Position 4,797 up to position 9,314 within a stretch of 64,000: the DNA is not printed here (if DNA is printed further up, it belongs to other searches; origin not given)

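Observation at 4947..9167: Stand-alone ~1,400-aa fusion of two HgdC-type activase ATPases with HgdB/DUF2229-like domains: possible PlsA/PlsR- or Ger-type ester-reducing (ether lipid) enzyme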

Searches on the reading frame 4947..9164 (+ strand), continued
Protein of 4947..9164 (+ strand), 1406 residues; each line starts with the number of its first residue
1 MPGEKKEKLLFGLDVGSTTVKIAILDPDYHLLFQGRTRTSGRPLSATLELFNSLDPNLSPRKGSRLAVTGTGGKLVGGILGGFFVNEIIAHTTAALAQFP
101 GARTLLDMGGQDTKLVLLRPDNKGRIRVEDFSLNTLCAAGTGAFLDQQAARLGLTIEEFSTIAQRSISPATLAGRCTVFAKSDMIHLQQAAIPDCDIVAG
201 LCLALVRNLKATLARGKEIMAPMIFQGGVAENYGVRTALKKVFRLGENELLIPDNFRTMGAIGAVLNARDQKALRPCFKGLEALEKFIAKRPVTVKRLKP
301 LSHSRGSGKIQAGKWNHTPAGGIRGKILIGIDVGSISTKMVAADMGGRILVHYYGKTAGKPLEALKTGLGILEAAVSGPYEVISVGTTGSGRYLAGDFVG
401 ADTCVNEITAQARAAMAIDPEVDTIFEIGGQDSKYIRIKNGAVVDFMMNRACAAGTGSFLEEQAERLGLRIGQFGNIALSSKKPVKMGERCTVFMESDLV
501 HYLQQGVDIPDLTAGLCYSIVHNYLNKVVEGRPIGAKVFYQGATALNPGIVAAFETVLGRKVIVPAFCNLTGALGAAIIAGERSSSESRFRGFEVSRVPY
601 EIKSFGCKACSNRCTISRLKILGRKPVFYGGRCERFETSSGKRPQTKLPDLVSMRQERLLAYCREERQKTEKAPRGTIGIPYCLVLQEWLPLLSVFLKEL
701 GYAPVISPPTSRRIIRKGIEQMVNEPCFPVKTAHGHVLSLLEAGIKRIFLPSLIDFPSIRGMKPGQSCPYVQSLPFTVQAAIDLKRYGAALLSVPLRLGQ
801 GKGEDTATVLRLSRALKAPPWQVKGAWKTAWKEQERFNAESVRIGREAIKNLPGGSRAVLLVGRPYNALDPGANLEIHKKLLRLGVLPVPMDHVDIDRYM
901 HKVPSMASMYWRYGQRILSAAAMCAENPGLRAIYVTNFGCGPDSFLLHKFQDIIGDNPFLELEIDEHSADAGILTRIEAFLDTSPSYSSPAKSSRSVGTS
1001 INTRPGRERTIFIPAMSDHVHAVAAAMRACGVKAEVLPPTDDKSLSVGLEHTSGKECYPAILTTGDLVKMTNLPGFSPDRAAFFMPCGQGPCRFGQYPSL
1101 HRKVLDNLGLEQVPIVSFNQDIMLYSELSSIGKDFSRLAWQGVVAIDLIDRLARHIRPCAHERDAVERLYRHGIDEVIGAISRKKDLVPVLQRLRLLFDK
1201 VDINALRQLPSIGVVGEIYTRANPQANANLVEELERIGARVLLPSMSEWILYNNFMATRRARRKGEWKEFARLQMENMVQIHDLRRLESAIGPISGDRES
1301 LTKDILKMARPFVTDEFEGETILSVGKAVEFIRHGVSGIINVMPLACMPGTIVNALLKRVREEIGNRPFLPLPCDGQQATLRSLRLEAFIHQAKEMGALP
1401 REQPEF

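Call 12: find_homologous_proteins(query=window:4947-9164:+, max_evalue=1e-10)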
Query window:4947-9164:+ (1406 aa): 8000 proteins with E <= 1e-10 among 8000 candidates; the best 120 are listed.
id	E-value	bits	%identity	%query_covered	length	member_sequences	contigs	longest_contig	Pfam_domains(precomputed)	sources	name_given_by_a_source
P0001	0.0e+0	3207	100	100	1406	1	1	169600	PF01869.27,PF09989.16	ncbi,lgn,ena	-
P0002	0.0e+0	2463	76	99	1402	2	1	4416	PF01869.27,PF09989.16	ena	-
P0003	0.0e+0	2159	67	99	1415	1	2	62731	PF01869.27,PF09989.16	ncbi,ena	-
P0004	0.0e+0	1927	61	99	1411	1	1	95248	PF01869.27,PF09989.16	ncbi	-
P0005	0.0e+0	1902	61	99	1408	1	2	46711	PF01869.27,PF09989.16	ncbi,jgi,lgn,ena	-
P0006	0.0e+0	1900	60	99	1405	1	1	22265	PF01869.27,PF09989.16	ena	-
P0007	0.0e+0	1888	60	99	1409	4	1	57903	PF01869.27,PF09989.16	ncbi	-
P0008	0.0e+0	1885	59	99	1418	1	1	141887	PF01869.27,PF09989.16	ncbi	ncbi:acyl-CoA dehydratase activase [Desulfolithobacter sp.]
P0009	0.0e+0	1866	59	99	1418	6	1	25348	PF01869.27,PF09989.16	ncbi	-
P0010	0.0e+0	1843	58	99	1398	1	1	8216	PF01869.27,PF09989.16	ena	-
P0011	0.0e+0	1841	58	99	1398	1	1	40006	PF01869.27,PF09989.16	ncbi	-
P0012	0.0e+0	1817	57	99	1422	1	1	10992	PF01869.27,PF09989.16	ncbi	-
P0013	0.0e+0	1789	60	94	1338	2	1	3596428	PF01869.27,PF09989.16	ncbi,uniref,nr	ncbi:2-hydroxyglutaryl-CoA dehydratase activator [Desulfolithobacter dissulfuricans]|uniref:2-hydrox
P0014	0.0e+0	1622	54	99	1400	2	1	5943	PF01869.27,PF06050.20,PF09989.16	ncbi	-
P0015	0.0e+0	1561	51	99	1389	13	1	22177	PF01869.27,PF06050.20,PF09989.16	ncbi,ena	-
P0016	0.0e+0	1549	51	99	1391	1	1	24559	PF01869.27,PF06050.20,PF09989.16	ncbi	ncbi:acyl-CoA dehydratase activase [Thermosulfuriphilus sp.]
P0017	0.0e+0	1537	51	99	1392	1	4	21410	PF01869.27,PF09989.16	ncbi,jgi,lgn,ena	-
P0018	0.0e+0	1535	51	99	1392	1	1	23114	PF01869.27,PF09989.16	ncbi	-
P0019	0.0e+0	1518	50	99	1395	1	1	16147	PF01869.27,PF09989.16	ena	-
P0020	0.0e+0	1513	50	99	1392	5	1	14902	PF01869.27,PF00370.28,PF06050.20,PF09989.16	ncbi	-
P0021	0.0e+0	1512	50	99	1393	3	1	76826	PF01869.27,PF06050.20,PF01548.24,PF09989.16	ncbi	-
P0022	0.0e+0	1511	50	99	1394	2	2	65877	PF01869.27,PF09989.16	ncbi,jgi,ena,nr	ncbi:MAG: CoA activase [Thermodesulfobacteria bacterium]|nr:CoA activase [Thermodesulfobacteriota ba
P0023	0.0e+0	1511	50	99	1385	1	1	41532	PF01869.27,PF06050.20,PF01548.24,PF09989.16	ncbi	-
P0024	0.0e+0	1506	50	98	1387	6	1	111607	PF01869.27,PF06050.20,PF09989.16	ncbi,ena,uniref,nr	ncbi:MAG TPA: CoA activase [Thermosulfurimonas dismutans]|uniref:CoA activase n=1 Tax=Thermosulfurim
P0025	0.0e+0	1506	50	99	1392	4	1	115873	PF01869.27,PF00370.28,PF01548.24,PF09989.16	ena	-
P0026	0.0e+0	1505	50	99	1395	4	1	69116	PF01869.27,PF01548.24,PF09989.16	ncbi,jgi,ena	-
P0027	0.0e+0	1505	50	99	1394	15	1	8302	PF01869.27,PF06050.20,PF09989.16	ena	-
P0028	0.0e+0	1503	50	99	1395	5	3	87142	PF01869.27,PF09989.16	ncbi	-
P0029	0.0e+0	1502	50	99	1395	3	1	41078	PF01869.27,PF01548.24,PF09989.16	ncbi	-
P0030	0.0e+0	1500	49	99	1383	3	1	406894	PF01869.27,PF06050.20,PF01548.24,PF09989.16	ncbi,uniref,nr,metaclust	ncbi:acyl-CoA dehydratase activase [Thermosulfurimonas dismutans]|uniref:Activator of 2-hydroxygluta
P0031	0.0e+0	1496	49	99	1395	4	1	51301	PF01869.27,PF06050.20,PF09989.16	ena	-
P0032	0.0e+0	1486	49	99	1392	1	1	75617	PF01869.27,PF06050.20,PF01548.24,PF09989.16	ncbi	-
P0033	0.0e+0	1479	48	99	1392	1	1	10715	PF01869.27,PF06050.20,PF09989.16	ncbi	-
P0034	0.0e+0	1476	49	99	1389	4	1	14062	PF01869.27,PF06050.20,PF01548.24,PF09989.16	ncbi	-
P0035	0.0e+0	1460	50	99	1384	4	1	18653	PF01869.27,PF06050.20,PF09989.16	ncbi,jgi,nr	ncbi:MAG: CoA activase [Thermodesulfatator sp.]|nr:MAG: CoA activase [Thermodesulfatator sp.]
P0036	0.0e+0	1456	48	99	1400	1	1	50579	PF01869.27,PF06050.20,PF09989.16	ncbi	-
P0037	0.0e+0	1453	49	99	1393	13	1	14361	PF01869.27,PF06050.20,PF09989.16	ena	-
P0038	0.0e+0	1450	49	99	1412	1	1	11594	PF01869.27,PF06050.20,PF09989.16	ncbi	-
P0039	0.0e+0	1443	48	99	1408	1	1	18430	PF01869.27,PF02782.23,PF09989.16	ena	-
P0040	0.0e+0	1441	49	99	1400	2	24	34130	PF01869.27,PF06050.20,PF02782.23,PF09989.16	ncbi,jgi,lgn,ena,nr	ncbi:MAG TPA: CoA activase [Syntrophaceae bacterium]|nr:CoA activase [Syntrophaceae bacterium]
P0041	0.0e+0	1441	47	99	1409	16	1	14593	PF01869.27,PF06050.20,PF09989.16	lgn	-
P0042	0.0e+0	1438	48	99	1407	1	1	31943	PF01869.27,PF06050.20,PF09989.16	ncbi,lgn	-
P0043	0.0e+0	1437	48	100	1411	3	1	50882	PF01869.27,PF09989.16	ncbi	-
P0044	0.0e+0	1437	48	99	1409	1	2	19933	PF01869.27,PF06050.20,PF09989.16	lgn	-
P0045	0.0e+0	1437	47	99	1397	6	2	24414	PF01869.27,PF06050.20,PF09989.16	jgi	jgi:predicted CoA-substrate-specific enzyme activase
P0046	0.0e+0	1434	48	99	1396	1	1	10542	PF01869.27,PF06050.20,PF09989.16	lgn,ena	-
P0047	0.0e+0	1434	49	99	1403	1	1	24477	PF01869.27,PF09989.16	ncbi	-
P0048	0.0e+0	1432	47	99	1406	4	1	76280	PF01869.27,PF06050.20,PF09989.16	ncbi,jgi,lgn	-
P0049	0.0e+0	1432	49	99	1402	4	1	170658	PF01869.27,PF06050.20,PF09989.16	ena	-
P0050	0.0e+0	1431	49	99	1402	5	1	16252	PF01869.27,PF06050.20,PF09989.16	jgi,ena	jgi:predicted CoA-substrate-specific enzyme activase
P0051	0.0e+0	1430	48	99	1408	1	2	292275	PF01869.27,PF06050.20,PF09989.16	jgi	-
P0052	0.0e+0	1428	48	99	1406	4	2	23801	PF01869.27,PF06050.20,PF09989.16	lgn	-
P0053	0.0e+0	1428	47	99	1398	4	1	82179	PF01869.27,PF06050.20,PF01548.24,PF09989.16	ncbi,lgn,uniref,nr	ncbi:acyl-CoA dehydratase activase [Thermodesulfobacterium hydrogeniphilum]|uniref:acyl-CoA dehydrat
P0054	0.0e+0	1428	47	99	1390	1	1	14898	PF01869.27,PF06050.20,PF09989.16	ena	-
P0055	0.0e+0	1428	48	99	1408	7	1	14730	PF01869.27,PF06050.20,PF09989.16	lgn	-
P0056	0.0e+0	1428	48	99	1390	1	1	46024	PF01869.27,PF06050.20,PF09989.16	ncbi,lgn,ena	-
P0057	0.0e+0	1427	48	98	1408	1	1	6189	PF01869.27,PF06050.20,PF09989.16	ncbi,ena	-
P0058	0.0e+0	1426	48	99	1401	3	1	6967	PF01869.27,PF09989.16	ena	-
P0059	0.0e+0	1426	49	99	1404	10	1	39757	PF01869.27,PF09989.16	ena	-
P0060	0.0e+0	1426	48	99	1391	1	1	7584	PF01869.27,PF06050.20,PF09989.16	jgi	jgi:predicted CoA-substrate-specific enzyme activase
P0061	0.0e+0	1426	49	99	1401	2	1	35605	PF01869.27,PF09989.16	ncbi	ncbi:MAG: acyl-CoA dehydratase activase [Pseudomonadota bacterium]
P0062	0.0e+0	1426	48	99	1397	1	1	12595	PF01869.27,PF09989.16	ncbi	ncbi:MAG: acyl-CoA dehydratase activase [Pseudomonadota bacterium]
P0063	0.0e+0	1424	48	98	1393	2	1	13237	PF01869.27,PF06050.20,PF01548.24,PF09989.16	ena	-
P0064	0.0e+0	1424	48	99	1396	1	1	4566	PF01869.27,PF09989.16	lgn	-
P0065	0.0e+0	1423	48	99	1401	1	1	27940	PF01869.27,PF09989.16,PF05378.20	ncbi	-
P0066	0.0e+0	1423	47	98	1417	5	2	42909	PF01869.27,PF09989.16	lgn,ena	-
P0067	0.0e+0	1422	48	99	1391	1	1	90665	PF01869.27,PF06050.20,PF09989.16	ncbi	-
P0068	0.0e+0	1420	49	99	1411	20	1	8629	PF01869.27,PF06050.20,PF09989.16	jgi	-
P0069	0.0e+0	1420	48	99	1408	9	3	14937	PF01869.27,PF06050.20,PF09989.16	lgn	-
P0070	0.0e+0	1420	49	99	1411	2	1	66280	PF01869.27,PF09989.16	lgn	-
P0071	0.0e+0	1420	48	99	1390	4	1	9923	PF01869.27,PF09989.16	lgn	-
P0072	0.0e+0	1419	48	99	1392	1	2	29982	PF01869.27,PF06050.20,PF09989.16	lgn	-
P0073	0.0e+0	1419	48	99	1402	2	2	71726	PF01869.27,PF06050.20,PF09989.16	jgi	-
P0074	0.0e+0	1419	48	99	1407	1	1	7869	PF01869.27,PF09989.16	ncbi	ncbi:MAG: acyl-CoA dehydratase activase [Pseudomonadota bacterium]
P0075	0.0e+0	1419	48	99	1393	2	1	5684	PF01869.27,PF06050.20,PF09989.16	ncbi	-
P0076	0.0e+0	1418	48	99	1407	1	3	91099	PF01869.27,PF09989.16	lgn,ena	-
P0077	0.0e+0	1417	47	99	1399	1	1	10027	PF01869.27,PF09989.16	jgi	jgi:predicted CoA-substrate-specific enzyme activase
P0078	0.0e+0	1417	48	99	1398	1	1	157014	PF01869.27,PF09989.16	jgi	jgi:predicted CoA-substrate-specific enzyme activase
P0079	0.0e+0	1417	48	99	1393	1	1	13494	PF01869.27,PF06050.20,PF09989.16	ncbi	-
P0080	0.0e+0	1415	48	98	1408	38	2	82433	PF01869.27,PF06050.20,PF09989.16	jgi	jgi:predicted CoA-substrate-specific enzyme activase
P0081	0.0e+0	1415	47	99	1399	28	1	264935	PF01869.27,PF06050.20,PF09989.16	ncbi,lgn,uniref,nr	ncbi:acyl-CoA dehydratase activase [Thermodesulfobacterium sp.]|uniref:acyl-CoA dehydratase activase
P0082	0.0e+0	1414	46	99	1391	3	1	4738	PF01869.27,PF06050.20,PF09989.16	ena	-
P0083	0.0e+0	1414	47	98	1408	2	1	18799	PF01869.27,PF06050.20,PF09989.16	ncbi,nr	ncbi:MAG: acyl-CoA dehydratase activase [Caldimicrobium sp.]|nr:acyl-CoA dehydratase activase [Caldi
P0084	0.0e+0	1413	47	99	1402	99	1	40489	PF01869.27,PF06050.20,PF01548.24,PF09989.16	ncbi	-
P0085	0.0e+0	1413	48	99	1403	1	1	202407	PF01869.27,PF00480.27,PF09989.16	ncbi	-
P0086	0.0e+0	1413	48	99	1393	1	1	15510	PF01869.27,PF06050.20,PF09989.16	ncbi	-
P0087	0.0e+0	1413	47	98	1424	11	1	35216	PF01869.27,PF06050.20,PF09989.16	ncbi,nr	ncbi:MAG: CoA activase [Desulfobacterales bacterium S7086C20]|nr:MAG: CoA activase [Desulfobacterale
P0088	0.0e+0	1413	48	99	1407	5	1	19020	PF01869.27,PF06050.20,PF09989.16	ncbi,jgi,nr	ncbi:MAG: CoA activase [Deltaproteobacteria bacterium]|nr:CoA activase [Deltaproteobacteria bacteriu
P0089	0.0e+0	1413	47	99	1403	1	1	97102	PF01869.27,PF00480.27,PF09989.16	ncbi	-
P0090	0.0e+0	1412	47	99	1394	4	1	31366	PF01869.27,PF06050.20,PF09989.16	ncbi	-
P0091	0.0e+0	1412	48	99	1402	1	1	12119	PF01869.27,PF09989.16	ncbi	-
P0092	0.0e+0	1412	46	99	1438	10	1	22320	PF01869.27,PF06050.20,PF09989.16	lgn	-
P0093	0.0e+0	1412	47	99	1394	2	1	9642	PF01869.27,PF06050.20,PF09989.16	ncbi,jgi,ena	-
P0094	0.0e+0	1412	48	99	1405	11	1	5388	PF01869.27,PF09989.16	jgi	jgi:predicted CoA-substrate-specific enzyme activase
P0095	0.0e+0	1412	48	97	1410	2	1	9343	PF01869.27,PF09989.16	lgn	-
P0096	0.0e+0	1412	47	98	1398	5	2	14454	PF01869.27,PF06050.20,PF09989.16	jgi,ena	-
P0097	0.0e+0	1411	48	99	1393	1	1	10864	PF01869.27,PF06050.20,PF09989.16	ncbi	ncbi:MAG: acyl-CoA dehydratase activase [Desulfobaccales bacterium]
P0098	0.0e+0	1411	48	99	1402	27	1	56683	PF01869.27,PF09989.16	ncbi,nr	ncbi:MAG: acyl-CoA dehydratase activase [Desulfarculaceae bacterium]|nr:acyl-CoA dehydratase activas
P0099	0.0e+0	1410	47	99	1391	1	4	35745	PF01869.27,PF06050.20,PF09989.16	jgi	jgi:predicted CoA-substrate-specific enzyme activase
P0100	0.0e+0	1410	48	99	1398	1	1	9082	PF01869.27,PF06050.20,PF09989.16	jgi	jgi:predicted CoA-substrate-specific enzyme activase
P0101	0.0e+0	1410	49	99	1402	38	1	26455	PF01869.27,PF06050.20,PF09989.16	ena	-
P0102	0.0e+0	1409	48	99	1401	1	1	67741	PF01869.27,PF06050.20,PF09989.16,PF05378.20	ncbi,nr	ncbi:MAG: acyl-CoA dehydratase activase [Desulfobacterota bacterium]|nr:acyl-CoA dehydratase activas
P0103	0.0e+0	1409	48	99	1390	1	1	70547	PF01869.27,PF09989.16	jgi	jgi:predicted CoA-substrate-specific enzyme activase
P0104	0.0e+0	1409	47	99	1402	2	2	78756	PF01869.27,PF00480.27,PF09989.16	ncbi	-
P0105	0.0e+0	1409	47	99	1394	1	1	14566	PF01869.27,PF06050.20,PF09989.16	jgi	-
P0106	0.0e+0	1409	48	100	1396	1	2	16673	PF01869.27,PF09989.16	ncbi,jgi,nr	ncbi:MAG: CoA activase [Deltaproteobacteria bacterium]|nr:CoA activase [Deltaproteobacteria bacteriu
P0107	0.0e+0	1409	47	99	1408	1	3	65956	PF01869.27,PF06050.20,PF09989.16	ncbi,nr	ncbi:MAG: acyl-CoA dehydratase activase [Caldimicrobium sp.]|nr:acyl-CoA dehydratase activase [Caldi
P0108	0.0e+0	1409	48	99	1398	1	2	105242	PF01869.27,PF06050.20,PF09989.16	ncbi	-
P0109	0.0e+0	1408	48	99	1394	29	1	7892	PF01869.27,PF09989.16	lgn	-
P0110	0.0e+0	1408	47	99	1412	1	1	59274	PF01869.27,PF09989.16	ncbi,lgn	-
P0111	0.0e+0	1407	48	99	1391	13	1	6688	PF01869.27,PF09989.16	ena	-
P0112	0.0e+0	1407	48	99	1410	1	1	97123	PF01869.27,PF09989.16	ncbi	ncbi:MAG: acyl-CoA dehydratase activase [Thermodesulfobacteriota bacterium]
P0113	0.0e+0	1407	47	99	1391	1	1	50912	PF01869.27,PF06050.20,PF09989.16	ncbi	ncbi:MAG: acyl-CoA dehydratase activase [Thermodesulfobacteriota bacterium]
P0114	0.0e+0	1406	48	99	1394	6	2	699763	PF01869.27,PF06050.20,PF09989.16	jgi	jgi:predicted CoA-substrate-specific enzyme activase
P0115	0.0e+0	1406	47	99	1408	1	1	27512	PF01869.27,PF09989.16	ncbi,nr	ncbi:MAG: acyl-CoA dehydratase activase [Thermodesulfobacteriota bacterium]|nr:acyl-CoA dehydratase 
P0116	0.0e+0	1406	47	99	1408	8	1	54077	PF01869.27,PF06050.20,PF09989.16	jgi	jgi:predicted CoA-substrate-specific enzyme activase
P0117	0.0e+0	1406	47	99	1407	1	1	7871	PF01869.27,PF02782.23,PF09989.16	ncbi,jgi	ncbi:MAG: acyl-CoA dehydratase activase [Desulfarculaceae bacterium]|jgi:predicted CoA-substrate-spe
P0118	0.0e+0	1405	48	99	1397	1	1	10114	PF01869.27,PF02782.23,PF09989.16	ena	-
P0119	0.0e+0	1405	47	99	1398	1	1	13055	PF01869.27,PF06050.20,PF01548.24,PF09989.16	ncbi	-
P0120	0.0e+0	1405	49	99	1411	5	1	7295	PF01869.27,PF09989.16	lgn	-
